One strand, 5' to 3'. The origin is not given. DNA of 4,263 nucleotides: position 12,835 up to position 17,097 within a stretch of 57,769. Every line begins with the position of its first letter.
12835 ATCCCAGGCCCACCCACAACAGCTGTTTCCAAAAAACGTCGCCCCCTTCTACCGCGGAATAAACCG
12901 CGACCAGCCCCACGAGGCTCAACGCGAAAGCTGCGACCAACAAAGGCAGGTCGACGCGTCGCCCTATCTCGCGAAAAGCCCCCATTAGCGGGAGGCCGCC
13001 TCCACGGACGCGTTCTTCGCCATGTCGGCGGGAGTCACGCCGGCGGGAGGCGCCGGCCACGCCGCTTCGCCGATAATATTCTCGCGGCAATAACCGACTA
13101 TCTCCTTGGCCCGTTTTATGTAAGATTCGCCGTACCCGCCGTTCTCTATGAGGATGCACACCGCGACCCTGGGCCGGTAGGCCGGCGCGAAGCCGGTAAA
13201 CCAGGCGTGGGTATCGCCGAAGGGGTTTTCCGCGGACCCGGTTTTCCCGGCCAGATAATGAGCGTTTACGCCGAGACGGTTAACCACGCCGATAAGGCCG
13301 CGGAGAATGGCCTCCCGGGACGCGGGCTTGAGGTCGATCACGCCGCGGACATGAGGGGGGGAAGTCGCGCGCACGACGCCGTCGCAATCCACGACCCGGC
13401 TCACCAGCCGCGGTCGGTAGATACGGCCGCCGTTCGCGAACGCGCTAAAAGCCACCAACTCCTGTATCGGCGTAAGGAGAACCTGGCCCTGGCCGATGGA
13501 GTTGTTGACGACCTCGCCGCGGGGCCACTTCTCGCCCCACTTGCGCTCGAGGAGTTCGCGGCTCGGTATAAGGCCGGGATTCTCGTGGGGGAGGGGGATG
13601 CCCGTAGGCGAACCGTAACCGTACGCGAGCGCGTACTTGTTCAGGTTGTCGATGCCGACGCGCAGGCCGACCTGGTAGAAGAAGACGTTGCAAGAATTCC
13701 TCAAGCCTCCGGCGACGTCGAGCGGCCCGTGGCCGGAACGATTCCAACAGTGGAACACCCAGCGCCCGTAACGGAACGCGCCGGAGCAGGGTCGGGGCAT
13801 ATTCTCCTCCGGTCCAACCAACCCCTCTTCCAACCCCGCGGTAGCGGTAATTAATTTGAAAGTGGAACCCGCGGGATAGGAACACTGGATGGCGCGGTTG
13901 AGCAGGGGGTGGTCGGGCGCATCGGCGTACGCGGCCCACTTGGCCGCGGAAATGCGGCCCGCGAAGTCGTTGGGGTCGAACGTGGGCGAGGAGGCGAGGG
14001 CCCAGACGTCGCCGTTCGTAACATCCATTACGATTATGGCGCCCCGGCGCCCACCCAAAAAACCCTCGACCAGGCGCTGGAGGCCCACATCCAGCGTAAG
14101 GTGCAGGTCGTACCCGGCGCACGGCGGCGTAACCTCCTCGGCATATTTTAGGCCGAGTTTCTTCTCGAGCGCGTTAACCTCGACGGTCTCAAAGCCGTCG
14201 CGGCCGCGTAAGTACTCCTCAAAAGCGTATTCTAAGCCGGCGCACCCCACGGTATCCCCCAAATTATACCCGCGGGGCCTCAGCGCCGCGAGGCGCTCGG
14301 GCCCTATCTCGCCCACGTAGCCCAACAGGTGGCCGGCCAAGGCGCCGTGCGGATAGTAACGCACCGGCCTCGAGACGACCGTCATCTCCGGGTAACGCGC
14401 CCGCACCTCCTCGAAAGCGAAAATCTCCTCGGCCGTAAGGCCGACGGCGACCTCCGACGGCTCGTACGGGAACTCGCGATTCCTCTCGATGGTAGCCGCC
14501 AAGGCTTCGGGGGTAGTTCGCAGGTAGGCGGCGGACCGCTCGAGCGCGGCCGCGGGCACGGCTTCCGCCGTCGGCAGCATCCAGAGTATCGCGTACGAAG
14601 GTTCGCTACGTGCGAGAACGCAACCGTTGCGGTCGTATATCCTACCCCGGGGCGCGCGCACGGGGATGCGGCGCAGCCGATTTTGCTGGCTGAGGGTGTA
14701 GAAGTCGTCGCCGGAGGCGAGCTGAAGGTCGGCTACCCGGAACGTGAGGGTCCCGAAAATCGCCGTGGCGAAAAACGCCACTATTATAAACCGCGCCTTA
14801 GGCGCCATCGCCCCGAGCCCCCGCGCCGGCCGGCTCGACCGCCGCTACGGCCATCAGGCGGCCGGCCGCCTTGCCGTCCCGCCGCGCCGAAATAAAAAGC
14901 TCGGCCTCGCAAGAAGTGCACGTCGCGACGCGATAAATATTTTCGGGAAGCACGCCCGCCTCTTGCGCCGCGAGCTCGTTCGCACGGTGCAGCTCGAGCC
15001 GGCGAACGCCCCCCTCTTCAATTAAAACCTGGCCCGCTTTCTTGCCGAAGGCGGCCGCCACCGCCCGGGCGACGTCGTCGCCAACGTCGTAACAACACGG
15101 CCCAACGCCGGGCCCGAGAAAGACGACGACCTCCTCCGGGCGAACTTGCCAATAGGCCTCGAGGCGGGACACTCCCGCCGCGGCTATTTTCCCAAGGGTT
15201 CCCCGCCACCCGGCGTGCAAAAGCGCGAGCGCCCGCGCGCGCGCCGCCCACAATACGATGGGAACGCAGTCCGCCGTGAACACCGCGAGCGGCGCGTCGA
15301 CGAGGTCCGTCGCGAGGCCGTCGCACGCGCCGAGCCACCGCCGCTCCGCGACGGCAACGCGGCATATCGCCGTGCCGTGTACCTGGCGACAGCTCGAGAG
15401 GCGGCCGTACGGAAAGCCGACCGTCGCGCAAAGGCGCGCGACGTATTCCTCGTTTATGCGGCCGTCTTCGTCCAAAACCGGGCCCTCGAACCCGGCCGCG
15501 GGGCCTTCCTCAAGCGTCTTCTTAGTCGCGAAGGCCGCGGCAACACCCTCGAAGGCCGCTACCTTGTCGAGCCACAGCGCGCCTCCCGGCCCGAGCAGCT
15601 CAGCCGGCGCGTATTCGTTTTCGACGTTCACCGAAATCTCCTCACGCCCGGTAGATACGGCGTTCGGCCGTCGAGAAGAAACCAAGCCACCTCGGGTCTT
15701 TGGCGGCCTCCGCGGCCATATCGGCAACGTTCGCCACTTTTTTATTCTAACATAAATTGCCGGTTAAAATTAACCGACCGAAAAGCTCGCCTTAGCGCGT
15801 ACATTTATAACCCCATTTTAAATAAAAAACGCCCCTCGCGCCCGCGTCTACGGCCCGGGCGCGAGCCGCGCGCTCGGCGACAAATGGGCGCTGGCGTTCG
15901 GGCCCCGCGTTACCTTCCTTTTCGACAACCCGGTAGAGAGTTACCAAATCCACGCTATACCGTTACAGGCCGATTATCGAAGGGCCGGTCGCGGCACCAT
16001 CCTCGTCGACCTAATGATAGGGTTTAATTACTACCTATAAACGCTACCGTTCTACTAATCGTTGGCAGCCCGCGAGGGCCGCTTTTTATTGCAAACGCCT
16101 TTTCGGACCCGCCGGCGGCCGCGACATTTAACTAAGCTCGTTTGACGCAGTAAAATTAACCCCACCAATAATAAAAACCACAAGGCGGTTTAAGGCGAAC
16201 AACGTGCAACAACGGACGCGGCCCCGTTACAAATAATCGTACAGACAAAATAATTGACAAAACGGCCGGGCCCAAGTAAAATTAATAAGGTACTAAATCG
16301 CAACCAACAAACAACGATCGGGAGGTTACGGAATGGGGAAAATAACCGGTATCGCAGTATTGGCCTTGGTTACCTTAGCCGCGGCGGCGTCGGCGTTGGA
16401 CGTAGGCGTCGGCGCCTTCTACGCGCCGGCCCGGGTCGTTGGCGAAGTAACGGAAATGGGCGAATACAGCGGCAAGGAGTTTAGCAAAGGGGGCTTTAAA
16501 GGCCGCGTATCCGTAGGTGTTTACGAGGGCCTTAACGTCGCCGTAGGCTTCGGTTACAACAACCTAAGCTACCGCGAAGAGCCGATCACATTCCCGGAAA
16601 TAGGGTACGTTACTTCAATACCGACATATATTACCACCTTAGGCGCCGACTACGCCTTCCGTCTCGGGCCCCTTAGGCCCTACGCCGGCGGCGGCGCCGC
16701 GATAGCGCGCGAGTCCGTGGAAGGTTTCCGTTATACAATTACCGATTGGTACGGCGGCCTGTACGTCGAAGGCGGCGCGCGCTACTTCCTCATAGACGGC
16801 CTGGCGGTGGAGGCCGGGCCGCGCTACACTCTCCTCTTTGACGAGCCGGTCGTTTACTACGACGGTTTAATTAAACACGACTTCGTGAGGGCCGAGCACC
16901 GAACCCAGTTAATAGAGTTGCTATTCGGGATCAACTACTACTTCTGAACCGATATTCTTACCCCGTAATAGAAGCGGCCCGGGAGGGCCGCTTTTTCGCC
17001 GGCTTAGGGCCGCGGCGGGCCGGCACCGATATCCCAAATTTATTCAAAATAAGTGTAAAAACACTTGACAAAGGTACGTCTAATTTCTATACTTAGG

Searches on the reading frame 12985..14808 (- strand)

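Call 59: search_protein_families(library=pfam, proteins=[window:12985-14808:-], max_evalue=0.00001)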
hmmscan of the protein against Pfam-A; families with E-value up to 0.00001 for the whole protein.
window:12985-14808:- (607 aa): 2 families
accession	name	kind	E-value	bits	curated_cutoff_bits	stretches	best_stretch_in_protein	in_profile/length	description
PF00905.27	Transpeptidase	-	3.4e-55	187.8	22.1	1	256-563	1-288/299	Penicillin binding protein transpeptidase domain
PF03717.20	PBP_dimer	-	4.1e-37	128.8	24.4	1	50-217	2-175/180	Penicillin-binding Protein dimerisation domain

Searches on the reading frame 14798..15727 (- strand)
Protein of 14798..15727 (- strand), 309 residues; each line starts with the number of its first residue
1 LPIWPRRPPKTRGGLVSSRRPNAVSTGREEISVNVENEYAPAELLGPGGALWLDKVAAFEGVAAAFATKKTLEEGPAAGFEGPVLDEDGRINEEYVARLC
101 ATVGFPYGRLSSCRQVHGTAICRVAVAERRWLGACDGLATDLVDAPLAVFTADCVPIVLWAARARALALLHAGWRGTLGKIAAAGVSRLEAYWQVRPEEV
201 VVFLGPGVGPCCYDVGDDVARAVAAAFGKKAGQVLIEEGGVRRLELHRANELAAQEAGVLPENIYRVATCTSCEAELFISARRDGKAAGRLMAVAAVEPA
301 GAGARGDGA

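Call 59: search_protein_families(library=pfam, proteins=[window:14798-15727:-], max_evalue=0.00001)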
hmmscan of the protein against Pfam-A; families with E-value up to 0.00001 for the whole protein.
window:14798-15727:- (309 aa): 1 family
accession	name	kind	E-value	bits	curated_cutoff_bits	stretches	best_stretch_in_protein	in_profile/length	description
PF02578.20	Cu-oxidase_4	-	3.1e-52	177.8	22.9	1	86-294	23-236/238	Multi-copper polyphenol oxidoreductase laccase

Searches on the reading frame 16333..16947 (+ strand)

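Call 60: search_protein_families(library=pfam, proteins=[window:16333-16947:+], max_evalue=0.00001)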
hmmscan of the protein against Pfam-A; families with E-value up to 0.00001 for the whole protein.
window:16333-16947:+ (204 aa): 1 family
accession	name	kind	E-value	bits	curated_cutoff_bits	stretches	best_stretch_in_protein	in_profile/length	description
PF13505.12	OMP_b-brl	-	2.1e-09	38.2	28.7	1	7-170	3-157/175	Outer membrane protein beta-barrel domain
